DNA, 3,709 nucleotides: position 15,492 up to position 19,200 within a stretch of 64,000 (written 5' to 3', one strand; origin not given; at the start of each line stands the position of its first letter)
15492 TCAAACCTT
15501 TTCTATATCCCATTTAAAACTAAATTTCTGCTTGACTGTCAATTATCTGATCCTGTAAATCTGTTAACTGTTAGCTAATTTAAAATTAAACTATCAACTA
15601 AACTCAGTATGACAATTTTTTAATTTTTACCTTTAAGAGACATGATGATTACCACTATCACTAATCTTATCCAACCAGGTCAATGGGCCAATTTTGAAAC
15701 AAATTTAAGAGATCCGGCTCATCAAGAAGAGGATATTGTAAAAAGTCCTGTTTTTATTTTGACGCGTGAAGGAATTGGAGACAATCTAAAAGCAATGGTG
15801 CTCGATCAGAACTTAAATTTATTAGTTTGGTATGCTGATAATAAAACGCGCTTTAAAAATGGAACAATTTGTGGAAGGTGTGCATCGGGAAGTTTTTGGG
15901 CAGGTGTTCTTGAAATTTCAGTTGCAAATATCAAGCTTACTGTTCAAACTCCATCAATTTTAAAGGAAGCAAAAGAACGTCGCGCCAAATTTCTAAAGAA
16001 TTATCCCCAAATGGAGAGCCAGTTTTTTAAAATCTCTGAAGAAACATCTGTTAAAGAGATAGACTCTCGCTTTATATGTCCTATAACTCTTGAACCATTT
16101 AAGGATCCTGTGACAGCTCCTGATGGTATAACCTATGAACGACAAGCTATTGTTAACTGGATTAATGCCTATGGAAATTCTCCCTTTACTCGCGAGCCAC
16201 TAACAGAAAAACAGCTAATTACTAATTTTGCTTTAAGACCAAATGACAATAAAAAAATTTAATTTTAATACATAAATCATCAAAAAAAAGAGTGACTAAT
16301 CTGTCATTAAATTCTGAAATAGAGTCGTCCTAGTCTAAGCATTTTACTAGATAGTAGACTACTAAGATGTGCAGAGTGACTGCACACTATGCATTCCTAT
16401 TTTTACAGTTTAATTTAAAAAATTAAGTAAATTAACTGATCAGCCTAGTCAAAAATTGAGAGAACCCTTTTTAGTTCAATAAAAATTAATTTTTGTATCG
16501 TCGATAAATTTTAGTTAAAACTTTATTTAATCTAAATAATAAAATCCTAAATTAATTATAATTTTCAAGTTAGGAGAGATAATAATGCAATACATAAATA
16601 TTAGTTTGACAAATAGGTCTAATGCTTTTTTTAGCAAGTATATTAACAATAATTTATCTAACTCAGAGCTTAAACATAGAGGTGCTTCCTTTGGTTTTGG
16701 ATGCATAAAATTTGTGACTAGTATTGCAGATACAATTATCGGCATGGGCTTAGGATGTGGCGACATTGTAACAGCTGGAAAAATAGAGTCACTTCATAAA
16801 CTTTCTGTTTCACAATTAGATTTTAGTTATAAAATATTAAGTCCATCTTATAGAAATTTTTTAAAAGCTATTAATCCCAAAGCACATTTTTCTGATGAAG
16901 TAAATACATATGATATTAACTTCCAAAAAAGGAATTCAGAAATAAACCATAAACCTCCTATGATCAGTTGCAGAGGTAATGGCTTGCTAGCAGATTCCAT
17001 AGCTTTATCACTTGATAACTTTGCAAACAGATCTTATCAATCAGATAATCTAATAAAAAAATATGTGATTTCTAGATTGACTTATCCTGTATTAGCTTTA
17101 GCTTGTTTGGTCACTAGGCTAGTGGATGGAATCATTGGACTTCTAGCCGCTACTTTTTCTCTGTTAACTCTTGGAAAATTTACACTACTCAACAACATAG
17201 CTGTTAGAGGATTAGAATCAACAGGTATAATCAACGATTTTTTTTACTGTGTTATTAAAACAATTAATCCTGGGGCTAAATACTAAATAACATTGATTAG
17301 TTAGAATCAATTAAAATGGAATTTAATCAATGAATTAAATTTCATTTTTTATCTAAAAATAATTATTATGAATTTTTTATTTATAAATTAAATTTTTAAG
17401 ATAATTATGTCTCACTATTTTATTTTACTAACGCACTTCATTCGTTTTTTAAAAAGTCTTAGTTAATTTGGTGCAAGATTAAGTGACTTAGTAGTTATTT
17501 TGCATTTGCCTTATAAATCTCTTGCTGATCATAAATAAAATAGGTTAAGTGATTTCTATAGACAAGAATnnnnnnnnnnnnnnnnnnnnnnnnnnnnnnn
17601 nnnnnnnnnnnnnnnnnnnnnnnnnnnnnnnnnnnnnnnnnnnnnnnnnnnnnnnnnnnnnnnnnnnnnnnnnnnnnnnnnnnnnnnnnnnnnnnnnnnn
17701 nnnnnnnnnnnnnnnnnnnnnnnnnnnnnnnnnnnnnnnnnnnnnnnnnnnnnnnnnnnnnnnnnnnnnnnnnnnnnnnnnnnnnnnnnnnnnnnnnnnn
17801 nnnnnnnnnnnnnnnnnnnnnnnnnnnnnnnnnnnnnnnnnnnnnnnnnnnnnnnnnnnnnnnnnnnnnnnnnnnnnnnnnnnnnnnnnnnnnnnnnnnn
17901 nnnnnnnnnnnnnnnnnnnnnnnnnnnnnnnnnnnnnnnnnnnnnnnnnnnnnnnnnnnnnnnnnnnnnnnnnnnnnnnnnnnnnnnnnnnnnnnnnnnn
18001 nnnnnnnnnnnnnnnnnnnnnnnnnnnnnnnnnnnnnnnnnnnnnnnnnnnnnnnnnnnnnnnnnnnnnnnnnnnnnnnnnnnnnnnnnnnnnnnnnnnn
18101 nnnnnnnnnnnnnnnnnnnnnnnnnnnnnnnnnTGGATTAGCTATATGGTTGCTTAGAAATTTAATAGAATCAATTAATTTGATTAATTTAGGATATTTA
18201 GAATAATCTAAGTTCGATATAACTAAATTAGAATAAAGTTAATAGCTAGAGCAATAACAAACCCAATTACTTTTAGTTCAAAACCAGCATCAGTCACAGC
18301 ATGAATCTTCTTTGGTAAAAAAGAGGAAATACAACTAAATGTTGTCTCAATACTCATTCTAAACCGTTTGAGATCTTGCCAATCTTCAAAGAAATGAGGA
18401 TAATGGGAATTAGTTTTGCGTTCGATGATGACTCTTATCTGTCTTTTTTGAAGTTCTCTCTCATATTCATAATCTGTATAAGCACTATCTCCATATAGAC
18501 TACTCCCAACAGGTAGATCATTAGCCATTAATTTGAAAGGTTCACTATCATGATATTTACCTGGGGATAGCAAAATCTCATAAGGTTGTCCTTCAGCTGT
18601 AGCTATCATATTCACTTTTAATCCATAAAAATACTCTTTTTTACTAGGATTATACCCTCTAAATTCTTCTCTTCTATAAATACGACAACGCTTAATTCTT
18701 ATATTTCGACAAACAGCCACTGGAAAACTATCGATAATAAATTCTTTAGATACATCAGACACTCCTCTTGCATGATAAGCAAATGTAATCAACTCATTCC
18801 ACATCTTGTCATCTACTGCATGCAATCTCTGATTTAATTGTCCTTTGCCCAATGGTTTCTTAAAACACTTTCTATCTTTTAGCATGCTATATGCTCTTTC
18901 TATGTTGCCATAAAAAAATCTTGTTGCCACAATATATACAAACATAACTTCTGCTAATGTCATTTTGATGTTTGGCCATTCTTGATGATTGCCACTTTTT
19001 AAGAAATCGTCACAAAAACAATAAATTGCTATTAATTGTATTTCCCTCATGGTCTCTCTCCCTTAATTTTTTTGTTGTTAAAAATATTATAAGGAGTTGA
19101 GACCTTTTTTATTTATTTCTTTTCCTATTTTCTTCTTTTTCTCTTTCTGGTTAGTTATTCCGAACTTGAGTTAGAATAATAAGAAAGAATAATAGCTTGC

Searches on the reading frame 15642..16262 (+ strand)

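Call 46: search_protein_families(library=pfam, proteins=[window:15642-16262:+], max_evalue=0.001)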
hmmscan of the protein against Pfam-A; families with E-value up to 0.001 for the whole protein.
window:15642-16262:+ (206 aa): 3 families
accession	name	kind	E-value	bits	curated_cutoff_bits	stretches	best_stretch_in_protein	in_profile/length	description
PF04564.21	U-box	-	1.3e-15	57.7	21.4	1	143-199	4-61/73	U-box domain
PF11789.14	zf-Nse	-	6.6e-05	23.1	27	1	137-176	5-45/57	Zinc-finger of the MIZ type in Nse subunit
PF15906.11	zf-NOSIP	-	0.0004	20.9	30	1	138-174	38-71/75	Zinc-finger of nitric oxide synthase-interacting protein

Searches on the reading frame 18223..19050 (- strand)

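Call 46: search_protein_families(library=pfam, proteins=[window:18223-19050:-], max_evalue=0.001)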
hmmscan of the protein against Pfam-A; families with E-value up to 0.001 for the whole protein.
window:18223-19050:- (275 aa): 2 families
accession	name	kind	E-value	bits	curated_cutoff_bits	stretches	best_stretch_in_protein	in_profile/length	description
PF01609.27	DDE_Tnp_1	-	4.5e-16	59.6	23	1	103-268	6-198/200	Transposase DDE domain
PF13612.12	DDE_Tnp_1_3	-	2.4e-14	54.1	27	1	104-239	8-139/155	Transposase DDE domain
